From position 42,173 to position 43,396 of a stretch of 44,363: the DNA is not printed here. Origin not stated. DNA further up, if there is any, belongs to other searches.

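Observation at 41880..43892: Two-gene accessory module (soluble ~307-aa protein plus 4-TM 194-aa protein), with a divergent 105-aa gene, inserted between the late activator and terS.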

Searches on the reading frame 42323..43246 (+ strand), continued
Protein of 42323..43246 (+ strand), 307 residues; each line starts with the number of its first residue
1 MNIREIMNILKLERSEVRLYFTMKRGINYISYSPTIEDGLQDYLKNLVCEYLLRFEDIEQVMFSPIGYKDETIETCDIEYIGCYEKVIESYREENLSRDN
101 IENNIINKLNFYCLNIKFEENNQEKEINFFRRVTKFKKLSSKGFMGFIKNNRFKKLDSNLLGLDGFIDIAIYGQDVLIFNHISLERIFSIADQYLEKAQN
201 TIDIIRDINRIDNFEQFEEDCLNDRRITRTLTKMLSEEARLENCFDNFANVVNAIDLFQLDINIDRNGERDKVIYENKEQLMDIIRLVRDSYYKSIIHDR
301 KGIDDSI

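Call 45: fold_search(model_id=the predicted structure, library=pdb)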
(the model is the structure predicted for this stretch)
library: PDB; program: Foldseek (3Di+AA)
matches with E <= 10: 164; with E <= 0.001: 6
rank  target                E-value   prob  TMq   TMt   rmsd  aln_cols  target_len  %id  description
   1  9nyu_A                3.6e-10  1.00  0.50  0.49   8.3       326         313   16  Crystal structure of KwaB dimer (released 2025-08-06)
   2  9mrx_D                7.7e-10  1.00  0.47  0.47   8.4       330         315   16  Cryo-EM structure of KwaA-KwaB complex (released 2025-08-06)
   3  9mtn_K                1.5e-09  1.00  0.51  0.52   7.5       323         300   17  Crystal structure of KwaB (released 2025-08-06)
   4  9mtn_C                2.4e-09  1.00  0.50  0.51   7.7       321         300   17  Crystal structure of KwaB (released 2025-08-06)
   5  9mtn_B                8.8e-09  1.00  0.48  0.49   7.7       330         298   14  Crystal structure of KwaB (released 2025-08-06)
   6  9mtn_A                1.9e-08  1.00  0.48  0.48   8.0       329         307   17  Crystal structure of KwaB (released 2025-08-06)
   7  3gqt_A                2.1e-01  0.11  0.13  0.11  19.6       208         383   15  Crystal structure of glutaryl-CoA dehydrogenase from Burkholderia pseudomallei with fragment (1,4-dimethyl-1,2,3,4-tet (released 2009-04-28)
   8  3eon_C                3.3e-01  0.09  0.13  0.11  18.7       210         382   13  2.55A crystal structure of native glutaryl-coa dehydrogenase from Burkholderia pseudomallei in complex with a small mo (released 2008-10-21)
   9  9n69_D                5.4e-01  0.10  0.13  0.10  13.3       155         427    7  Structure of the retron IA complex with HNH nuclease in the "down" orientation (released 2025-04-23)
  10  9n6b_A                5.7e-01  0.04  0.13  0.09  23.1       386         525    8  Structure of the retron IA complex with HNH nuclease in the "up" orientation (released 2025-04-23)
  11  9n6b_C                6.3e-01  0.03  0.13  0.11  24.4       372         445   10  Structure of the retron IA complex with HNH nuclease in the "up" orientation (released 2025-04-23)
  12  1f2u_A                6.7e-01  0.06  0.09  0.14  19.5       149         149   13  Crystal Structure of RAD50 ABC-ATPase (released 2000-08-02)
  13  6l4l                  7.0e-01  0.04  0.08  0.08  17.1       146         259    9  Crystal structure of S. aureus CntK in inactive state (released 2020-10-21)
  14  9n6c_D                7.4e-01  0.03  0.12  0.10  21.9       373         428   10  Structure of the Retron IA Complex without the HNH Nuclease (released 2025-04-23)
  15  9n6c_C                9.2e-01  0.02  0.12  0.09  23.8       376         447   10  Structure of the Retron IA Complex without the HNH Nuclease (released 2025-04-23)
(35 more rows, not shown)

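Call 61: search_dna_similar(query=window:42323-43246:+, collection=phages, mode=protein, max_evalue=0.00001, max_rows=40)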
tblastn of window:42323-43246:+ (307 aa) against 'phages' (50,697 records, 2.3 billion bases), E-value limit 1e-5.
Records with a match: 7; places in all: 7; records where one place covers at least 80% of the query: 7.
Best place of each record, by identity: >=99% 4; <60% 3.
By first word of the organism name: Clostridium 4; Mammaliicoccus 3.
By host as written in the record: - 3; Clostridium difficile 1; Mammaliicoccus sciuri IVB6223 1; Mammaliicoccus sciuri IVB6229 1; Mammaliicoccus sciuri IVB6228 1.
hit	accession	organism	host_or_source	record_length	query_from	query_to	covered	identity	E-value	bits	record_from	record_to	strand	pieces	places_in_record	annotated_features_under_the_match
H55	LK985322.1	Clostridium phage phiCDHM19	-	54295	1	307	100%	100.0%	6e-166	582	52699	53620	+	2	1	phiCDHM19_gp87: conserved hypothetical protein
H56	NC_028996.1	Clostridium phage phiCDHM19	-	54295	1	307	100%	100.0%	6e-166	582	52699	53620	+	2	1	phiCDHM19_gp87: DUF4868 domain-containing protein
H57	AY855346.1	Clostridium phage phi CD119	-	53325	1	307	100%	100.0%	0e+0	579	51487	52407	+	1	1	hypothetical protein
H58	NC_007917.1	Clostridium phage phi CD119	Clostridium difficile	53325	1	307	100%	100.0%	0e+0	579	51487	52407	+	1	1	DUF4868 domain-containing protein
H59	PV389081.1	Mammaliicoccus phage phi6223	Mammaliicoccus sciuri IVB6223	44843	56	304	81%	29.1%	3e-12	73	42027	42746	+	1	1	hypothetical protein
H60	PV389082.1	Mammaliicoccus phage phi6229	Mammaliicoccus sciuri IVB6229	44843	56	304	81%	29.1%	3e-12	73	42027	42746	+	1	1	hypothetical protein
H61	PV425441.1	Mammaliicoccus phage phi6228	Mammaliicoccus sciuri IVB6228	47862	56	304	81%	29.1%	4e-12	72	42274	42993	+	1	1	hypothetical protein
